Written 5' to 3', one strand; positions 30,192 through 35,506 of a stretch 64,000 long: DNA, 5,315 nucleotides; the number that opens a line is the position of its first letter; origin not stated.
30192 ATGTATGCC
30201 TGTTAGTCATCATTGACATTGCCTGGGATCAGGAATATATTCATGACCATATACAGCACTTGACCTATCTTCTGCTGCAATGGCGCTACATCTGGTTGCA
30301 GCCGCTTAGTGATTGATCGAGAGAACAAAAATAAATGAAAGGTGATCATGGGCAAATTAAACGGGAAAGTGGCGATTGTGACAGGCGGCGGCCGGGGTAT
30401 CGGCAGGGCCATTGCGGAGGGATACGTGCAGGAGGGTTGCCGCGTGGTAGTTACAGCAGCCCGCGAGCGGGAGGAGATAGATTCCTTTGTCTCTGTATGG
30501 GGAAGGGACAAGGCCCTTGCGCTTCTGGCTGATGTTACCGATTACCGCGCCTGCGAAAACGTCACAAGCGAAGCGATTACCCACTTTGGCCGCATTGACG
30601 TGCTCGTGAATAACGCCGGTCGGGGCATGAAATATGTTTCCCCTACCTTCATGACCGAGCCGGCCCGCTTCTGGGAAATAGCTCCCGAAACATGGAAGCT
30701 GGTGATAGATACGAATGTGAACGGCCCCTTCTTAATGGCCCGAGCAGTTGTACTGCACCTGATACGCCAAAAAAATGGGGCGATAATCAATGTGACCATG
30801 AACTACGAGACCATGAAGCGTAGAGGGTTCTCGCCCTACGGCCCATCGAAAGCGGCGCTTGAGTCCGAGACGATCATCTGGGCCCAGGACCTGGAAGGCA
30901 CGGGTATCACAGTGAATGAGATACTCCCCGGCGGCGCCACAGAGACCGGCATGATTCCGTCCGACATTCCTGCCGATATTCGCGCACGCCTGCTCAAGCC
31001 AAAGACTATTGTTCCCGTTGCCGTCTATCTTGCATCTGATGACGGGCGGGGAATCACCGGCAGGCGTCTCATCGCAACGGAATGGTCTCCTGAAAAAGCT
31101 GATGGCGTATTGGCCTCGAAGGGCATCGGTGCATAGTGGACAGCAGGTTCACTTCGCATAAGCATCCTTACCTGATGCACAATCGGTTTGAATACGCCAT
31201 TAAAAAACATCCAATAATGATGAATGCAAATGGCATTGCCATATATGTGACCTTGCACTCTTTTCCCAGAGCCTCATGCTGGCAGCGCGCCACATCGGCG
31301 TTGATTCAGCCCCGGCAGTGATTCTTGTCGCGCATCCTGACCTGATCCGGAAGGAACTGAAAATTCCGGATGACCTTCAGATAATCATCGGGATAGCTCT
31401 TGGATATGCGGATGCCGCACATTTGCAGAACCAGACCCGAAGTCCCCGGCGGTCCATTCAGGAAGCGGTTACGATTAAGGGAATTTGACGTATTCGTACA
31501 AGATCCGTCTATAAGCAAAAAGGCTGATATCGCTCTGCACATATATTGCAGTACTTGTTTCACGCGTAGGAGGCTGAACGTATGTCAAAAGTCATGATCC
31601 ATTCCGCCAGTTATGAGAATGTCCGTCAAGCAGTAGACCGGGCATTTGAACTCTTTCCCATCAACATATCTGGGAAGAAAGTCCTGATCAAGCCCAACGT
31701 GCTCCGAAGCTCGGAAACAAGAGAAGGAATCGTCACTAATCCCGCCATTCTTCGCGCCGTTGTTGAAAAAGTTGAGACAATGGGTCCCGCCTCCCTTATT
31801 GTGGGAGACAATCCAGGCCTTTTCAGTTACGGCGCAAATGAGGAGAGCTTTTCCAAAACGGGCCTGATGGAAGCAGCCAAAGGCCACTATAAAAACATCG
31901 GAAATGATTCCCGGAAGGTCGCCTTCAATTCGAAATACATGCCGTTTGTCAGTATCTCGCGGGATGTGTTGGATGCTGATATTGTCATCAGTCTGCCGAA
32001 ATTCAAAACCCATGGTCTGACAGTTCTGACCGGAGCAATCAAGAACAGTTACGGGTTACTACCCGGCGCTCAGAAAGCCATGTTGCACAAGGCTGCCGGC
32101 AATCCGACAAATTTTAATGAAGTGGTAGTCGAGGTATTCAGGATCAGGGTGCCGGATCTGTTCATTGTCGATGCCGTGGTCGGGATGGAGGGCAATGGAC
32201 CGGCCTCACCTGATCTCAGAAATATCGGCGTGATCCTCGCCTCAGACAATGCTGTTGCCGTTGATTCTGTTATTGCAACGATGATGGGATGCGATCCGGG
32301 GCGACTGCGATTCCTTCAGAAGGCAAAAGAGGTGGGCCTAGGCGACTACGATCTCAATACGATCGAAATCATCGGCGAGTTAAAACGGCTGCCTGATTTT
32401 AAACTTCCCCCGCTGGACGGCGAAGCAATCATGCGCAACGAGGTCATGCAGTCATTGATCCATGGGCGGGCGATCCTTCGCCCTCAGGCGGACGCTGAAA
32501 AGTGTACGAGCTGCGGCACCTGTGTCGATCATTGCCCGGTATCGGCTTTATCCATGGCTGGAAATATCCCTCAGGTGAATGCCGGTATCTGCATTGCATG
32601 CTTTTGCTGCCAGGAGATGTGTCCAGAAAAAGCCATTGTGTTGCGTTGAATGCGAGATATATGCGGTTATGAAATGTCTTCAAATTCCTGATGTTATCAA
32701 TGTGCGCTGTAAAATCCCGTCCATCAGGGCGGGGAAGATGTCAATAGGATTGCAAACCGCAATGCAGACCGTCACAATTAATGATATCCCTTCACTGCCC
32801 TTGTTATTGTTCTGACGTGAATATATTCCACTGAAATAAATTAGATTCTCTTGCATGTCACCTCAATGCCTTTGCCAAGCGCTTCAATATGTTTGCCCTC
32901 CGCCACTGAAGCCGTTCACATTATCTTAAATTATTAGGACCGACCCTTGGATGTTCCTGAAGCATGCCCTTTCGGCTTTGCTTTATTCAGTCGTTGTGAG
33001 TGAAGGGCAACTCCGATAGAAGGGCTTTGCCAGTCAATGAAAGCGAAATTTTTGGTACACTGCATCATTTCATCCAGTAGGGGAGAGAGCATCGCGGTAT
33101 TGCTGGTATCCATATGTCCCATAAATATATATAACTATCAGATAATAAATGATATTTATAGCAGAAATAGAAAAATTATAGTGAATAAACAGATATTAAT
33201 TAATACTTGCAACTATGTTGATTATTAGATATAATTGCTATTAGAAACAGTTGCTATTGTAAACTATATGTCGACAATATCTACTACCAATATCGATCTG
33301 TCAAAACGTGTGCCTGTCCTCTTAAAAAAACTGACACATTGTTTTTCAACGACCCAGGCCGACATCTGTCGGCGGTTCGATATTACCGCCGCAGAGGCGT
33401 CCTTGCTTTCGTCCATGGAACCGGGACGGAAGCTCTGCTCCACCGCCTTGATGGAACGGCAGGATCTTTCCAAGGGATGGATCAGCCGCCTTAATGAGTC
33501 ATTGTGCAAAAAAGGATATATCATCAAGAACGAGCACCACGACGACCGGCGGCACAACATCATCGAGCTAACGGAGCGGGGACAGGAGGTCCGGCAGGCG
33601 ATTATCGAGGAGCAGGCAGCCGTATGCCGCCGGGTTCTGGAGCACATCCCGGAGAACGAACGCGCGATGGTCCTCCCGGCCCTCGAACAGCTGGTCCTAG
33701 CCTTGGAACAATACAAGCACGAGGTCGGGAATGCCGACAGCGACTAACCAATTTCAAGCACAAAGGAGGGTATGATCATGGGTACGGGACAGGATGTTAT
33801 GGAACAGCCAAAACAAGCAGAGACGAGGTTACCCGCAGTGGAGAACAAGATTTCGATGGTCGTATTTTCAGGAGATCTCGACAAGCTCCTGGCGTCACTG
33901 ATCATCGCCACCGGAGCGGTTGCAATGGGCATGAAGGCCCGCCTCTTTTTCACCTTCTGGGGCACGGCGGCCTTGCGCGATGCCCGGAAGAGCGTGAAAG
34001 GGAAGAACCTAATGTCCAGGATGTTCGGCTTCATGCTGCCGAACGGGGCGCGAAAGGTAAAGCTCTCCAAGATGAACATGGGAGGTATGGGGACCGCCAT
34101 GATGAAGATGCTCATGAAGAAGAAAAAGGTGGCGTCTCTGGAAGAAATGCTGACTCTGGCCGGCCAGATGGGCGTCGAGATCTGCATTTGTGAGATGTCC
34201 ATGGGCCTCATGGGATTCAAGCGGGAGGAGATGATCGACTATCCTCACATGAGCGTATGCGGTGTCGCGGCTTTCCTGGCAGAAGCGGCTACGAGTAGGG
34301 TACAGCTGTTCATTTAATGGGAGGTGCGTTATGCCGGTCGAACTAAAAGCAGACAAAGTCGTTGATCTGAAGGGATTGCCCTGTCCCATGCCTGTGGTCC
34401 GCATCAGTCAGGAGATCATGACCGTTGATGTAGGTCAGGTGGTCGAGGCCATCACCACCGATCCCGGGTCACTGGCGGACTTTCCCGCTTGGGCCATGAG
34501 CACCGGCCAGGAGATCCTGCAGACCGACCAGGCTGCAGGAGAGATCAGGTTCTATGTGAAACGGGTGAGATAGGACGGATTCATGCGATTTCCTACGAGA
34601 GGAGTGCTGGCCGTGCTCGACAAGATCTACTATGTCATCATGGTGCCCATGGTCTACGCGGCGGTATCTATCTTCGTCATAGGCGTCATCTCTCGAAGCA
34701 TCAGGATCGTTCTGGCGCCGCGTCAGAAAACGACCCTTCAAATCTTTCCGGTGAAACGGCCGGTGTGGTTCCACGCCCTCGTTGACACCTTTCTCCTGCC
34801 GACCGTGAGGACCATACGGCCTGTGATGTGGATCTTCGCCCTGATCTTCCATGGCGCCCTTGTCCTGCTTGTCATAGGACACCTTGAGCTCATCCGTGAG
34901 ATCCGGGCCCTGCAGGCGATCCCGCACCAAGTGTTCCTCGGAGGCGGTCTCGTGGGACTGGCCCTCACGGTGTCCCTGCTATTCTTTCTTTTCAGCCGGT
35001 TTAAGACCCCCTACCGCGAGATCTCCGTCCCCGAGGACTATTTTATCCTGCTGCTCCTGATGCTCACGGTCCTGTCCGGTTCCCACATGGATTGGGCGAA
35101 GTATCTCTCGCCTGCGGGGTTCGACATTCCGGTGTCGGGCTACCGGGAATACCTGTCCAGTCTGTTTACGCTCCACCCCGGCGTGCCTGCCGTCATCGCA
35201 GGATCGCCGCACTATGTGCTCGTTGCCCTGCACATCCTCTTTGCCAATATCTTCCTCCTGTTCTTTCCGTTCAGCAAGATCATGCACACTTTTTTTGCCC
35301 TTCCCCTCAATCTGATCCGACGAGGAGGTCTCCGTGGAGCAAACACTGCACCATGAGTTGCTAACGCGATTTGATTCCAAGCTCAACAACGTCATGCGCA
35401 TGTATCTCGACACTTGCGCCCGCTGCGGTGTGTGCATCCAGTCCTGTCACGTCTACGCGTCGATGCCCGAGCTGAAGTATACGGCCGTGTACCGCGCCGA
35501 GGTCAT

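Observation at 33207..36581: MarR-regulated DsrE2-TusA-DsrM/DsrK-like operon without dsrABC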

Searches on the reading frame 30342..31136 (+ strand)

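Call 3: search_protein_families(library=pfam, proteins=[window:30342-31136:+], max_evalue=0.01)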
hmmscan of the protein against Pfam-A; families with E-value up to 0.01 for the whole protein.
window:30342-31136:+ (264 aa): 3 families
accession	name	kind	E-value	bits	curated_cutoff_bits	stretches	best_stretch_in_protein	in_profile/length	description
PF00106.31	adh_short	-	2.4e-46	158.1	26.6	1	9-204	1-186/195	short chain dehydrogenase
PF13561.12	adh_short_C2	-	4.1e-39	135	27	1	18-244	6-230/236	Enoyl-(Acyl carrier protein) reductase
PF08659.16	KR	-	0.00054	20.4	22.6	1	12-93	4-90/180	KR domain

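Call 4: search_protein_families(library=ncbifam, proteins=[window:30342-31136:+], max_evalue=0.01)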
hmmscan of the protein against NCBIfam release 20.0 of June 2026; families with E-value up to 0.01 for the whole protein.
window:30342-31136:+ (264 aa): 223 families (the best 25 are shown)
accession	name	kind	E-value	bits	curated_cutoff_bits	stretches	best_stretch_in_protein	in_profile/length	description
NF005559.1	PRK07231.1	subfamily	2.4e-43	148.4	215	1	6-243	2-241/249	glucose 1-dehydrogenase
NF009466.0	PRK12826.1-2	subfamily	6.1e-41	140.5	222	1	9-243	4-238/248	3-oxoacyl-ACP reductase FabG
NF004791.0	PRK06138.1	equivalog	8.7e-40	136.6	312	1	5-243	2-243/252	SDR family oxidoreductase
NF004198.0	PRK05653.1-3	equivalog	5.8e-38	130.8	296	1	4-242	3-239/248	3-oxoacyl-ACP reductase FabG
NF052558.1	MBtsdlDhBudC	equivalog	4.3e-34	118.2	270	1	7-243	2-235/250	meso-2,3-butanediol dehydrogenase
TIGR01830.1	3oxo_ACP_reduc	equivalog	1.3e-33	116.7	297.75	1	11-242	1-231/239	3-oxoacyl-[acyl-carrier-protein] reductase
NF005594.0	PRK07326.1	equivalog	1.3e-33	116.5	271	1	5-200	3-187/237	SDR family oxidoreductase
NF005681.0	PRK07478.1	subfamily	2.2e-33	115.7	267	1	3-245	1-245/254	SDR family oxidoreductase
NF005909.0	PRK07890.1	subfamily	2.8e-33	115.3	258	1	4-243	3-251/260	short chain dehydrogenase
NF005873.0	PRK07814.1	equivalog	8.3e-33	113.9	346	1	5-243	7-245/263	SDR family oxidoreductase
NF005309.0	PRK06841.1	subfamily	1.4e-32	113.2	286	1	5-244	12-247/255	GolD/DthD family dehydrogenase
NF004197.0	PRK05653.1-1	equivalog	3.7e-32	111.9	332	1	5-243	4-240/249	3-oxoacyl-ACP reductase FabG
TIGR03971.1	SDR_subfam_1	subfamily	3.8e-32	111.7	300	1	6-243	1-262/271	mycofactocin-coupled SDR family oxidoreductase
NF009546.0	PRK12935.1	equivalog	4.7e-32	111.5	418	1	3-241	1-237/247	acetoacetyl-CoA reductase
NF004847.0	PRK06198.1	subfamily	7.8e-32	110.6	240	1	3-197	2-189/269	oxidoreductase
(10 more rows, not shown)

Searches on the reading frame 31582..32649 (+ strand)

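Call 3: search_protein_families(library=pfam, proteins=[window:31582-32649:+], max_evalue=0.01)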
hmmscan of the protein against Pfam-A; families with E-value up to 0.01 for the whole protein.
window:31582-32649:+ (355 aa): 11 families
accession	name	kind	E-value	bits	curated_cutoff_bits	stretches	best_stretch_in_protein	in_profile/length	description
PF04015.17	DUF362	-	2.7e-49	168.4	24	1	34-232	1-199/200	Domain of unknown function (DUF362)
PF00037.32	Fer4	-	8.2e-08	32.2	21.1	1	304-323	4-23/24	4Fe-4S binding domain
PF13237.11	Fer4_10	-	9.5e-08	32.3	25.5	1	302-348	3-53/53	4Fe-4S dicluster domain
PF12797.12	Fer4_2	-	1.2e-06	28.5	24.5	1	301-320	3-22/22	4Fe-4S binding domain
PF12838.12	Fer4_7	-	1.2e-05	26.1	27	1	307-351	1-52/52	4Fe-4S dicluster domain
PF12837.12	Fer4_6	-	7.3e-05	23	25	1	301-323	2-24/24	4Fe-4S binding domain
PF13187.11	Fer4_9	-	0.00022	21.6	27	1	297-322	26-51/52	4Fe-4S dicluster domain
PF13484.11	Fer4_16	-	0.0011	20.1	30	1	307-326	1-20/66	4Fe-4S double cluster binding domain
PF14697.11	Fer4_21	-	0.0014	19.2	35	1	301-325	34-59/59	4Fe-4S dicluster domain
PF12800.12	Fer4_4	-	0.0046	17.7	24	1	306-320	2-16/17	4Fe-4S binding domain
PF13534.11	Fer4_17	-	0.0067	17.4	22.2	0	302-320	40-58/61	4Fe-4S dicluster domain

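Call 4: search_protein_families(library=ncbifam, proteins=[window:31582-32649:+], max_evalue=0.01)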
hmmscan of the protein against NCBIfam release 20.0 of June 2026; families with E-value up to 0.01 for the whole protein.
window:31582-32649:+ (355 aa): 51 families (the best 25 are shown)
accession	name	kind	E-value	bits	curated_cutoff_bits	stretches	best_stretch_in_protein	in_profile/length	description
NF052623.1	Npun_F2552_fam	equivalog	1.8e-37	129.4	500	1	30-264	36-267/314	Npun_F2552 family protein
NF038196.1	ferrodoxin_EFR1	subfamily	1e-09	38.8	75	1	304-353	183-230/242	EFR1 family ferrodoxin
TIGR01971.1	NuoI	subfamily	2.4e-08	33.6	113.05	2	296-326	71-101/121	NADH-quinone oxidoreductase, chain I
TIGR02700.1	flavo_MJ0208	hypoth_equivalog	2.4e-08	33.5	251.35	1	302-352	144-194/234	dihydromethanopterin reductase (acceptor)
NF058577.1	FdxA_fam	equivalog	2.6e-08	33.9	65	1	306-351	7-52/52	4Fe-4S ferredoxin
TIGR02179.1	PorD_KorD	subfamily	7.3e-08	32.4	60.05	1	298-353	17-73/78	2-oxoacid:acceptor oxidoreductase, delta subunit, pyruvate/2-ketoisovalerate family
NF045790.1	OxalOxreddelta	equivalog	1.4e-07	30.9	230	1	297-352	251-306/316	oxalate oxidoreductase subunit delta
NF040684.1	PorD_Arch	equivalog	1.8e-07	31.1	120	1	298-353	24-80/85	pyruvate synthase subunit PorD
NF009053.0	PRK12387.1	subfamily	1.2e-06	28.5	204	1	300-354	32-92/180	formate hydrogenlyase complex iron-sulfur subunit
NF045874.1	Vhu_polyferre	exception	1.2e-06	27.5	600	1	301-353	123-175/381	F420-non-reducing hydrogenase associated-polyferredoxin VhuB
NF045763.1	PhenlGlyoxDHPadF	equivalog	1.3e-06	28.5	150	1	298-352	23-77/78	NADH-dependent phenylglyoxylate dehydrogenase subunit delta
TIGR03294.1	FrhG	equivalog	2.8e-06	27.2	245.5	1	306-350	174-218/228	coenzyme F420 hydrogenase subunit gamma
NF006076.0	PRK08222.1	equivalog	3.5e-06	26.9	270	1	300-354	32-92/181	hydrogenase 4 subunit H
NF043069.1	T4HPD_activ_SAM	equivalog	4.6e-06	26.2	425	1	304-351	49-96/299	trans-4-hydroxy-L-proline dehydratase activase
NF005504.0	PRK07118.1-3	equivalog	6.9e-06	25.6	437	1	302-353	215-266/293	Fe-S cluster domain-containing protein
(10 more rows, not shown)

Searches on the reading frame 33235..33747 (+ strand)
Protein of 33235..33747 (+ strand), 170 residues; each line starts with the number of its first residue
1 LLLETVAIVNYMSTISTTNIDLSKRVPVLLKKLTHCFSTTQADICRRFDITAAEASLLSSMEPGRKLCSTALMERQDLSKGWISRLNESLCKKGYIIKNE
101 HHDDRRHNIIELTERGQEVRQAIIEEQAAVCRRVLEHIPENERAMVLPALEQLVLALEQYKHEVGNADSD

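Call 3: search_protein_families(library=pfam, proteins=[window:33235-33747:+], max_evalue=0.01)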
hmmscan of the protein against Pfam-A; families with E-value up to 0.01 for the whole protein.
window:33235-33747:+ (170 aa): 5 families
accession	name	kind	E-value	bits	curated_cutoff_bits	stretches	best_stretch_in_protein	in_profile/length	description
PF13463.12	HTH_27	-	1.2e-05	25.9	22.2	1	51-116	2-68/68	Winged helix DNA-binding domain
PF12802.13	MarR_2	-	8.3e-05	23.1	27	1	49-106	2-60/61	MarR family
PF22381.2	Staph_reg_Sar_Rot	-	0.0002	21.9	27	1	44-122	6-84/85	Transcriptional regulator SarA/Rot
PF13601.12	HTH_34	-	0.0023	18.5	27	1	66-123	14-72/80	Winged helix DNA-binding domain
PF01047.28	MarR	-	0.0035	17.6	24.6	1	69-107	20-58/59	MarR family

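Call 4: search_protein_families(library=ncbifam, proteins=[window:33235-33747:+], max_evalue=0.01)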
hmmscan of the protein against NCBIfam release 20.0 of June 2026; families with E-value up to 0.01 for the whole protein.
window:33235-33747:+ (170 aa): 15 families
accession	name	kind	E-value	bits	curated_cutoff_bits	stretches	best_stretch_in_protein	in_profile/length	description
NF045593.1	bilirub_TF_BilQ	equivalog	5.4e-09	35.9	125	1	72-154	50-132/135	bilirubin utilization transcriptional regulator BilQ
NF008122.0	PRK10870.1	equivalog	1.1e-06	28.5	157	1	79-162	84-167/176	transcriptional repressor MprA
NF050133.1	TransRegFabT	equivalog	5.5e-06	26.7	200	1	52-161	29-138/138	fatty acid biosynthesis transcriptional regulator FabT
NF053814.1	teico_TcaR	equivalog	1.2e-05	25.4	170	1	43-154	29-142/151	MarR family transcriptional regulator TcaR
NF052438.1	TransRegRv0880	equivalog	0.0002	21.2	220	1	51-152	33-134/143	Rv0880 family HTH-type transcriptional regulator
NF008565.1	PRK11512.1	equivalog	0.00033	20.7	240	1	46-122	34-110/144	multiple antibiotic resistance transcriptional regulator MarR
NF041230.1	BagL_FevM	exception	0.00054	20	230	1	47-144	35-132/145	MarR family transcriptional regulator BagL/FevM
NF053777.1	Saro0803TransReg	equivalog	0.00087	19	200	1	45-122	30-107/140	Saro_0803 family transcriptional regulator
NF047395.1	TransRegLtdR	equivalog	0.0011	18.8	250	1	46-124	46-123/166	transcriptional regulator LdtR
NF052638.1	TransRegOhrRVib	equivalog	0.0012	18.5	200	1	72-132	57-118/141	transcriptional regulator OhrR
TIGR02337.1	HpaR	equivalog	0.0014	18.5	121.2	1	72-144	48-120/130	homoprotocatechuate degradation operon regulator HpaR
NF010349.0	PRK13777.1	equivalog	0.0015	17.9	153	1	89-138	83-132/190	HTH-type transcriptional regulator Hpr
NF002926.0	PRK03573.1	equivalog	0.0033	17.4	120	0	86-160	66-136/144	transcriptional regulator SlyA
TIGR01889.1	Staph_reg_Sar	paralog_domain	0.0076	16.5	62.6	0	64-126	41-103/109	staphylococcal accessory regulator family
NF003210.0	PRK04172.1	equivalog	0.0095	14.8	350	0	50-165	4-110/496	phenylalanine--tRNA ligase subunit alpha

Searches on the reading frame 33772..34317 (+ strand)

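Call 3: search_protein_families(library=pfam, proteins=[window:33772-34317:+], max_evalue=0.01)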
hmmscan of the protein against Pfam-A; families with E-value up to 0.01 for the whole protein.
window:33772-34317:+ (181 aa): 2 families
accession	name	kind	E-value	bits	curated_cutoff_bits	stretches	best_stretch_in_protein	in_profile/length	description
PF13686.11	DrsE_2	-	4.9e-46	157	25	1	25-180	3-156/156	DsrE/DsrF/DrsH-like family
PF02635.20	DsrE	-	5.8e-05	23.7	22.7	1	117-169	54-104/116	DsrE/DsrF-like family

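Call 4: search_protein_families(library=ncbifam, proteins=[window:33772-34317:+], max_evalue=0.01)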
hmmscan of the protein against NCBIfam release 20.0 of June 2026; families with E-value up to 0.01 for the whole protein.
window:33772-34317:+ (181 aa): 1 family
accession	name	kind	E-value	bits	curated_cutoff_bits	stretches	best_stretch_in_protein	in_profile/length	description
NF047629.1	SulfCarrDsrE2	equivalog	1.5e-18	67.5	210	1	24-181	3-159/159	sulfur carrier protein DsrE2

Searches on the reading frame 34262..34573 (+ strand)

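Call 3: search_protein_families(library=pfam, proteins=[window:34262-34573:+], max_evalue=0.01)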
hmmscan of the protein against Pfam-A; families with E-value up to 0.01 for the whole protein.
window:34262-34573:+ (103 aa): 1 family
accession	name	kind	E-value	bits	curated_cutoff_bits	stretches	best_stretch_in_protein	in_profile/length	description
PF01206.22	TusA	-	6.8e-20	71.1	28.6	1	32-101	1-70/70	Sulfurtransferase TusA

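Call 4: search_protein_families(library=ncbifam, proteins=[window:34262-34573:+], max_evalue=0.01)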
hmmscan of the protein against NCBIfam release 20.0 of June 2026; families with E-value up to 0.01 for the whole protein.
window:34262-34573:+ (103 aa): 2 families
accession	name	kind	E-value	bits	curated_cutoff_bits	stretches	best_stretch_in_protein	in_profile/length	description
NF008242.0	PRK11018.1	equivalog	9.4e-11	41.2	79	1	28-101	5-78/78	sulfurtransferase-like selenium metabolism protein YedF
NF001423.0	PRK00299.1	equivalog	4.1e-10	39.4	78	1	28-101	6-79/82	sulfurtransferase TusA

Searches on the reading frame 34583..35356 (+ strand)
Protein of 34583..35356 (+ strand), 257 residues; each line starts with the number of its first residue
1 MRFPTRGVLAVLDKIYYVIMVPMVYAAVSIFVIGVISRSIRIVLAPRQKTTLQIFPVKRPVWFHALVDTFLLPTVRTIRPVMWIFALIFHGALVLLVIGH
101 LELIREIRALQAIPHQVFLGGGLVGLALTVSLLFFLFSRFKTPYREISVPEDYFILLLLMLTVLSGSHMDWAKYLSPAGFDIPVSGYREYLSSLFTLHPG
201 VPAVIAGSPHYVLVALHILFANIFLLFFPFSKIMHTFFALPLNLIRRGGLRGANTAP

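Call 3: search_protein_families(library=pfam, proteins=[window:34583-35356:+], max_evalue=0.01)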
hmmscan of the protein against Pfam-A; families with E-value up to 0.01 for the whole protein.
window:34583-35356:+ (257 aa): 1 family
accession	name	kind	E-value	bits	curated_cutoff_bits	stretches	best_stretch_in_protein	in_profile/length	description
PF02665.19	Nitrate_red_gam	-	1.9e-11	44.4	22.9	1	84-247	46-209/217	Nitrate reductase gamma subunit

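Call 4: search_protein_families(library=ncbifam, proteins=[window:34583-35356:+], max_evalue=0.01)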
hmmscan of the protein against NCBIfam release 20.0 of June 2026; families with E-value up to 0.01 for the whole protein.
window:34583-35356:+ (257 aa): 4 families
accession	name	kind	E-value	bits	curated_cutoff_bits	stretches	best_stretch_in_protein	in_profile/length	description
NF038037.1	cytob_DsrM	equivalog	7.9e-12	45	300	1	81-236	115-267/320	sulfate reduction electron transfer complex DsrMKJOP subunit DsrM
NF045723.1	memb_anch_TmcC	equivalog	1e-10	41.5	240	2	14-166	2-159/218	TmcC family electron transfer complex membrane anchor subunit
TIGR00351.1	narI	equivalog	3.7e-07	30.2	105.55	1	86-247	52-216/225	respiratory nitrate reductase subunit gamma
NF045716.1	sulf_resp_HmcE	equivalog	0.0013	18.5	275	0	198-239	159-202/226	sulfate respiration complex protein HmcE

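Call 70: search_solved_structures(query=window:34583-35356:+, max_evalue=1, show_alignments=2)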
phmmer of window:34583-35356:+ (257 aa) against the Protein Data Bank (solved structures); distinct sequences matched with E-value up to 1: 1.
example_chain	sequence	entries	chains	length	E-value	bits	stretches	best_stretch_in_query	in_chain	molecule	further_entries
8xx8_A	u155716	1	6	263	0.13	15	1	116-209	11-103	Rhodopsin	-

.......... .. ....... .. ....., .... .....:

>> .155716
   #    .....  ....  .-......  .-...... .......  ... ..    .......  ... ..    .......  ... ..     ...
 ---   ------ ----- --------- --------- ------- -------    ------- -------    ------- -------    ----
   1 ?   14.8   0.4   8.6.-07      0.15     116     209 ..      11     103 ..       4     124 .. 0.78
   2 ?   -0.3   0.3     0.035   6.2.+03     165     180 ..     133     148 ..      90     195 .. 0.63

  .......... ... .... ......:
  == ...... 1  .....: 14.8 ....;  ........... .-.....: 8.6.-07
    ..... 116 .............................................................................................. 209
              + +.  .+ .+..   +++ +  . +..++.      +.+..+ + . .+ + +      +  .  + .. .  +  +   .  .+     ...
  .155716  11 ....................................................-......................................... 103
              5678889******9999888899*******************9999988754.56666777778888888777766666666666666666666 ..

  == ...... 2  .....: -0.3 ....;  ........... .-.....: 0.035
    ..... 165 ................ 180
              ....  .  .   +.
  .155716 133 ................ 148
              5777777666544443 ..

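Call 73: search_solved_structures(query=A3, max_evalue=1, show_alignments=2)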
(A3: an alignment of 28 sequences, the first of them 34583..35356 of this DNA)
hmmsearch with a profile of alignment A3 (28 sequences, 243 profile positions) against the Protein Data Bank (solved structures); distinct sequences matched with E-value up to 1: 8.
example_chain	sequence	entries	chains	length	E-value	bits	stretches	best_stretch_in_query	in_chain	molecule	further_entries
3egw_C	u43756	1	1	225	4.2e-08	36.3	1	84-242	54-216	Respiratory nitrate reductase 1 gamma chain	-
1q16_C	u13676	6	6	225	5.3e-08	35.9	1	84-242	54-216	Respiratory nitrate reductase 1 gamma chain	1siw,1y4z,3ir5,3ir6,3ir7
1y5i_C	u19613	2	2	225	6.4e-08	35.6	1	84-242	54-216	Respiratory nitrate reductase 1 gamma chain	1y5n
1y5l_C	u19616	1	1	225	3.9e-07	33.1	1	84-242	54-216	Respiratory nitrate reductase 1 gamma chain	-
7blz_O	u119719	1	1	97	0.25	14.1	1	73-94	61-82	PsaO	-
6fos_O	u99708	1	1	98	0.25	14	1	73-94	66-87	PsaM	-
5zgb_O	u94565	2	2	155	0.53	13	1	74-94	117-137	PsaO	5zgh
8wey_O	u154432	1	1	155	0.61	12.8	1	74-94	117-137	Photosystem I subunit O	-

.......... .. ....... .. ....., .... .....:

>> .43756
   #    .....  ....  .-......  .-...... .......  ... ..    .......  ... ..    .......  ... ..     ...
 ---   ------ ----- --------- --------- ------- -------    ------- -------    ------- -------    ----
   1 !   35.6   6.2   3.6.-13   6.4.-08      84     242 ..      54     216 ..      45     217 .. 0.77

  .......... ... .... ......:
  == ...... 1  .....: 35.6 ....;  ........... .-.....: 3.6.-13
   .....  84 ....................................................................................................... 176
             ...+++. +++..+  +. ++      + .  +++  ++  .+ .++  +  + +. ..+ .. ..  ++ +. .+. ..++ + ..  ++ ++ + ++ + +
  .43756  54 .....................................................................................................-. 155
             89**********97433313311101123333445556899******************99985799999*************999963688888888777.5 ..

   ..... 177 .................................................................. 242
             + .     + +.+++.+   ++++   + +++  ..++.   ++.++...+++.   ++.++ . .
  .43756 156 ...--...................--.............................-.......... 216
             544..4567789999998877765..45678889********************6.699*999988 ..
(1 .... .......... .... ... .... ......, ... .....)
